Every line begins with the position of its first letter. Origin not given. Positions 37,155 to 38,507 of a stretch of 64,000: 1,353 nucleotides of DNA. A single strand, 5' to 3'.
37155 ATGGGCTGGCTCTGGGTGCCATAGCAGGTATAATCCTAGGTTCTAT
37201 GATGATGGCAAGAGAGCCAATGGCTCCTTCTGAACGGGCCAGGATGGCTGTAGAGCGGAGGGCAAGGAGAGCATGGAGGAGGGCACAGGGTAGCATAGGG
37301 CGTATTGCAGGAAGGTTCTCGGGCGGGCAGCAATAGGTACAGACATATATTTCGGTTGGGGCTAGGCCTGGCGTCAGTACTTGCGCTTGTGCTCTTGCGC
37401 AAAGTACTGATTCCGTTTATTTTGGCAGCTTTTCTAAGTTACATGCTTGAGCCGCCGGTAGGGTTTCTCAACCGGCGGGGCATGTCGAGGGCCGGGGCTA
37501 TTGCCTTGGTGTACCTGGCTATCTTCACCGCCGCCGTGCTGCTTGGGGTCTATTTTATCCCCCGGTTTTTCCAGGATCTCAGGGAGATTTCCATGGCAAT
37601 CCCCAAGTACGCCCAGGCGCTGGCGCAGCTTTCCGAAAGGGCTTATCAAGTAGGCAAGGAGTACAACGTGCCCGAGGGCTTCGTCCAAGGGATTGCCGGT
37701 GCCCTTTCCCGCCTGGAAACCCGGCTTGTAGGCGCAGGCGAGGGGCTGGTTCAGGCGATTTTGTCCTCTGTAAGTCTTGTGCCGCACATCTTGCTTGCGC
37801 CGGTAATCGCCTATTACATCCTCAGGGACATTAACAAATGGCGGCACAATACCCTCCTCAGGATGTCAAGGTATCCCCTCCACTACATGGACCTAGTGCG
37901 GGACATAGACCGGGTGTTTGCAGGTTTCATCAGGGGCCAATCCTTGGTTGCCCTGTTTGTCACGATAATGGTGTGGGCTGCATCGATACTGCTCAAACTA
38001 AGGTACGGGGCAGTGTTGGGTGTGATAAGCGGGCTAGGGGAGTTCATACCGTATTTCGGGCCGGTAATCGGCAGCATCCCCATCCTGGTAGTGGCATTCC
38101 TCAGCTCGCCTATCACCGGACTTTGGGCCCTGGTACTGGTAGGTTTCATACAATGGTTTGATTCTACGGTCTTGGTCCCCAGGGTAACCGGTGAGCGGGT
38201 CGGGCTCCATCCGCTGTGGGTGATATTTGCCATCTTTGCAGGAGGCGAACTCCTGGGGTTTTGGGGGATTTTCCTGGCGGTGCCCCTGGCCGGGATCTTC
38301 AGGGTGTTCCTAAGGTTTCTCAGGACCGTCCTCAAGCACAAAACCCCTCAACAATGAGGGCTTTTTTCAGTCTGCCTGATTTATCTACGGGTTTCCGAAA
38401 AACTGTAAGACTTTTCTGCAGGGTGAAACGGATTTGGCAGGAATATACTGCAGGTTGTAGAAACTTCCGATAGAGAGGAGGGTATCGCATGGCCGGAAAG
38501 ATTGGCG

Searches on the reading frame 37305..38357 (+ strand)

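Call 48: search_protein_families(library=pfam, proteins=[window:37305-38357:+], max_evalue=0.001)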
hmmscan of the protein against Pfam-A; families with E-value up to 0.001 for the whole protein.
window:37305-38357:+ (350 aa): 1 family
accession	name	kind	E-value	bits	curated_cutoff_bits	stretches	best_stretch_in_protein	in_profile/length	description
PF01594.21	AI-2E_transport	-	2.2e-59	201.7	34.3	1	23-339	10-326/327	AI-2E family transporter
